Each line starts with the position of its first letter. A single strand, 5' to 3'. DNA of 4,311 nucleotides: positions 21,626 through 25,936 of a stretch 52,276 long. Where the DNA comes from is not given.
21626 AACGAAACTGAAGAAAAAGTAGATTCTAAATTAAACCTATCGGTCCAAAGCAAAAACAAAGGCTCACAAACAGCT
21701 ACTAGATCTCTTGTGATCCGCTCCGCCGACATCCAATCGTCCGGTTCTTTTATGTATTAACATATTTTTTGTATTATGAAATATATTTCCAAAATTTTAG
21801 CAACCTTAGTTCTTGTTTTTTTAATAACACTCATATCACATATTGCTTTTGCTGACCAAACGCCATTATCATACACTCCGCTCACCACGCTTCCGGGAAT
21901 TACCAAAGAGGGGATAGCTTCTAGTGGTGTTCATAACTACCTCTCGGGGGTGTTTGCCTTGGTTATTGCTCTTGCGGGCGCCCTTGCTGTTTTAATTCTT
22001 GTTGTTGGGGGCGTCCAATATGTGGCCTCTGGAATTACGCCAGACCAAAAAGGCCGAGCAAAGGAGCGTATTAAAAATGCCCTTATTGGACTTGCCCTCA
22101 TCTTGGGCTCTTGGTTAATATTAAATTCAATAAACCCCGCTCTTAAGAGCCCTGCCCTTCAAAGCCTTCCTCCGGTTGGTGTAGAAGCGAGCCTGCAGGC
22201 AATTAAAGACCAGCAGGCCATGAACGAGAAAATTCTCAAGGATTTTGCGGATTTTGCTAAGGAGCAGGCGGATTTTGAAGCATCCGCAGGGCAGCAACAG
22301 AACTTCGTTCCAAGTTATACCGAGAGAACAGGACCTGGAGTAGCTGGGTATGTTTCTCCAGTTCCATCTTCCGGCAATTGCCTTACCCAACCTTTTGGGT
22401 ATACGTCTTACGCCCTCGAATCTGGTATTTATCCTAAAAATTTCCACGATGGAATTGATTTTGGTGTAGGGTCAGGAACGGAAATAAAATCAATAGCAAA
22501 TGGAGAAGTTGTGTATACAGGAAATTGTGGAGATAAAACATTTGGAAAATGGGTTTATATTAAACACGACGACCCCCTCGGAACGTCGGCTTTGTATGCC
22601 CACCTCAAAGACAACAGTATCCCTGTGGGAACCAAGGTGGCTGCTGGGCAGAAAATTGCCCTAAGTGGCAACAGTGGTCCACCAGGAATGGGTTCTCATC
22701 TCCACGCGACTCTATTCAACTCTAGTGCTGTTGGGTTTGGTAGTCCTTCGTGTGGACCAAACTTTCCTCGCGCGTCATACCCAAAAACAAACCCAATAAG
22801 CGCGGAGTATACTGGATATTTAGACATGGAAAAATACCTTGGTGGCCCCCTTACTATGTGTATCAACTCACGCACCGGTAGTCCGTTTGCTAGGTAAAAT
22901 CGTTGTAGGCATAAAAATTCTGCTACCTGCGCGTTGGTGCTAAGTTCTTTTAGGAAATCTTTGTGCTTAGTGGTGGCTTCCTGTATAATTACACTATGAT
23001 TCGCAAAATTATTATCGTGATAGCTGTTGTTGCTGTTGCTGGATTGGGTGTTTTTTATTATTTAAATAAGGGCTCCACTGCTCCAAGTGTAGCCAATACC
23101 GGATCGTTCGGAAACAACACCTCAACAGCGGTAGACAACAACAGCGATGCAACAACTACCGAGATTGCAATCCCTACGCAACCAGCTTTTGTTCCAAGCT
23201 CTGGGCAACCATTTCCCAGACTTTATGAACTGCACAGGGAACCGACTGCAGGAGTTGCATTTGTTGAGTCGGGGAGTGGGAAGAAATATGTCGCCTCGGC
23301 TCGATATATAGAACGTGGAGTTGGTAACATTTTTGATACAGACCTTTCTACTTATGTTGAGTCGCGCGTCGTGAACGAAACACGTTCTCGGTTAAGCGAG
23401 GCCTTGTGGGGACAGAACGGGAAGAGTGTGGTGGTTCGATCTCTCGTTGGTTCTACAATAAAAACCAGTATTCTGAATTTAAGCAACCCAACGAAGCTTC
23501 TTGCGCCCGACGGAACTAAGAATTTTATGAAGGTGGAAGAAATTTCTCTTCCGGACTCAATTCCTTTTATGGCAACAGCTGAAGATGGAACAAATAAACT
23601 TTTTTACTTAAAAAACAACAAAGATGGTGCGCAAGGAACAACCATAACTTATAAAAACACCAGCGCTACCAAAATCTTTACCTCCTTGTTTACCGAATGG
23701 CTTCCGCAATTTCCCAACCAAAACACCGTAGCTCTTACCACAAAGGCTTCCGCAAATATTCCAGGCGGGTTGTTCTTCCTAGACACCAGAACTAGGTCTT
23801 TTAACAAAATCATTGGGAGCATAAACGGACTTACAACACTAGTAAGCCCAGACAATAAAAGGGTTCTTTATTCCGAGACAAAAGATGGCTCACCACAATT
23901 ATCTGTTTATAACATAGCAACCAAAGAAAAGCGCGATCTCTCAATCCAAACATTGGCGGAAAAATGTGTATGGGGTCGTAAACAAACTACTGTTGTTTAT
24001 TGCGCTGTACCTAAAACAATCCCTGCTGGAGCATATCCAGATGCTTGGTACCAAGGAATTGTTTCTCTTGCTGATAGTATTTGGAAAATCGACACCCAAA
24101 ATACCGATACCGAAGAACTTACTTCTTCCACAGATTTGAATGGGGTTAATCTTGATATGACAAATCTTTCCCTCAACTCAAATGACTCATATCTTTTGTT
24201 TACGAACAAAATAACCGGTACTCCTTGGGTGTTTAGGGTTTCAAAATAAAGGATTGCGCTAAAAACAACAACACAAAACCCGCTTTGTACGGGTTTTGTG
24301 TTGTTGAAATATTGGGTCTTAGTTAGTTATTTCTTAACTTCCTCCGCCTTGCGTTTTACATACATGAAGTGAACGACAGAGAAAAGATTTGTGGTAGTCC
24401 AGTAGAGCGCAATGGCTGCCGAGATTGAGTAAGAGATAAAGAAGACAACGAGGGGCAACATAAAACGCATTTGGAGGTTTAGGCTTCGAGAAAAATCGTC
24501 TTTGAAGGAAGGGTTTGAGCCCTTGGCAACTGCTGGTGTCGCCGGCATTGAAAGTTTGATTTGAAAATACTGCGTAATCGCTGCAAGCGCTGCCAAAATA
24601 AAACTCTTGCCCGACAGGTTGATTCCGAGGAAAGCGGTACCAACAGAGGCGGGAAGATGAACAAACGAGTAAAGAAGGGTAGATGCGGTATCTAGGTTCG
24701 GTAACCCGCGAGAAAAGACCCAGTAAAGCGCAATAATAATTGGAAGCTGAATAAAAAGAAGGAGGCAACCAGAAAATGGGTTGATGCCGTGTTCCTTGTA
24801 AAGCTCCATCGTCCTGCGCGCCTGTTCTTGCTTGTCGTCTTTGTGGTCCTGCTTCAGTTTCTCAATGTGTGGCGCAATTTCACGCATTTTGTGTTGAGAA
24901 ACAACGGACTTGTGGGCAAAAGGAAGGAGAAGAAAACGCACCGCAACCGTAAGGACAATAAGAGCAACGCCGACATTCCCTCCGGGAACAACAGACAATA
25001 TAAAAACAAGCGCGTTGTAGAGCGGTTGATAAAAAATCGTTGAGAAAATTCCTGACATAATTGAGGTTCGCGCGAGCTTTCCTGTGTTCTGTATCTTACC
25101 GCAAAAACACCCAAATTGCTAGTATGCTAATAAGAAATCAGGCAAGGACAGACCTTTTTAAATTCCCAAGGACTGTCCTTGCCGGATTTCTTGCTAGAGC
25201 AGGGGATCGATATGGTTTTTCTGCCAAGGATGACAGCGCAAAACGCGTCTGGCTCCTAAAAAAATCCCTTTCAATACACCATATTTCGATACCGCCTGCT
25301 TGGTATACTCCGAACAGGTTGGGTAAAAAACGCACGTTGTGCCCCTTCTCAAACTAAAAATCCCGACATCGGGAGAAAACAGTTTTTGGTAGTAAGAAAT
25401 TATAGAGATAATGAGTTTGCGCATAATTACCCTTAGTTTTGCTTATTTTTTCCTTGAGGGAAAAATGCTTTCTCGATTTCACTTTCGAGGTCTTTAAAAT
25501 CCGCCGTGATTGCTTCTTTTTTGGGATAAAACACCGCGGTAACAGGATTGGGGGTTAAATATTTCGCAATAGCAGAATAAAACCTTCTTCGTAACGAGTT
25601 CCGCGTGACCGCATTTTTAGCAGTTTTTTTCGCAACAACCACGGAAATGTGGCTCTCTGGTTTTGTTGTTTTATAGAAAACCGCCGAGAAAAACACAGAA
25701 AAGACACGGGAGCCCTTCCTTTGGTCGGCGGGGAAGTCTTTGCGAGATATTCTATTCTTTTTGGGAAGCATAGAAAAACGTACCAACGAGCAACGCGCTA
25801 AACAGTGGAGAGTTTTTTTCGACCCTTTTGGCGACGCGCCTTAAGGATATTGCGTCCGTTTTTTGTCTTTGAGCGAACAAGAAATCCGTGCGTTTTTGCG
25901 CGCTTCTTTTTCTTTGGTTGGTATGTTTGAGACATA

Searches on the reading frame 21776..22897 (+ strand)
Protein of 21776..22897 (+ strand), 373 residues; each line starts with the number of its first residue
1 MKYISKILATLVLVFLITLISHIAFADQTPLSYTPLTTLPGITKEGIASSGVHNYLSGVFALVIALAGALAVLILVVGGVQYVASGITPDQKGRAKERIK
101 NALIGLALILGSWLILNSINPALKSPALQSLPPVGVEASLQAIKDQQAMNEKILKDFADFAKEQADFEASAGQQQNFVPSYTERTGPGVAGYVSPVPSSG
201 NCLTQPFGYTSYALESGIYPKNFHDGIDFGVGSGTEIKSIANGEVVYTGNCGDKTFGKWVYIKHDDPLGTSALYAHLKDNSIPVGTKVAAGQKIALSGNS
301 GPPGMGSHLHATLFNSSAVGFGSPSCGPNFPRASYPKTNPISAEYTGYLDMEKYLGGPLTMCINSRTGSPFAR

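Call 10: search_protein_families(library=pfam, proteins=[window:21776-22897:+])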
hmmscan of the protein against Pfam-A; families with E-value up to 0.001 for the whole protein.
window:21776-22897:+ (373 aa): 2 families
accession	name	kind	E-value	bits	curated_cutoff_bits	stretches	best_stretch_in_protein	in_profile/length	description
PF01551.29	Peptidase_M23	-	2.3e-20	73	28.7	1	223-313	2-87/96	Peptidase family M23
PF18895.5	T4SS_pilin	-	4.9e-11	43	26.6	1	52-117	5-69/71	Type IV secretion system pilin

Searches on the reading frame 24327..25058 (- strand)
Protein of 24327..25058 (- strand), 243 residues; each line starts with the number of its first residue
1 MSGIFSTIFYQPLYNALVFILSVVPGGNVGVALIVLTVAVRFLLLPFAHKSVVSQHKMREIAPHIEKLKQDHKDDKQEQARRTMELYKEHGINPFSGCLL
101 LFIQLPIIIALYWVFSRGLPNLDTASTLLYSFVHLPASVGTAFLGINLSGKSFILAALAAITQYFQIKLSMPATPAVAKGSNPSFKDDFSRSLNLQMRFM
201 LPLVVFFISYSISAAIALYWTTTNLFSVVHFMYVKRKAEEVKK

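Call 62: search_protein_families(library=pfam, max_evalue=0.001, proteins=[window:24327-25058:-])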
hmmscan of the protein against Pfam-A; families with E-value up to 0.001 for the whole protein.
window:24327-25058:- (243 aa): 1 family
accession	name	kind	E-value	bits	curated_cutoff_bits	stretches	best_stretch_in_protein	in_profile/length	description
PF02096.25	60KD_IMP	-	3.2e-47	161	35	1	30-236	2-163/163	60Kd inner membrane protein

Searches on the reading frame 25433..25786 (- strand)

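Call 62: search_protein_families(library=pfam, max_evalue=0.001, proteins=[window:25433-25786:-])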
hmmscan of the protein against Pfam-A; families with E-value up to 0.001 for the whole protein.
window:25433-25786:- (117 aa): 1 family
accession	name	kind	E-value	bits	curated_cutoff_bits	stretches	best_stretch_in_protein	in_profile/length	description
PF00825.24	Ribonuclease_P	-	2.3e-14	53.8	22.3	1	7-108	1-105/109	Ribonuclease P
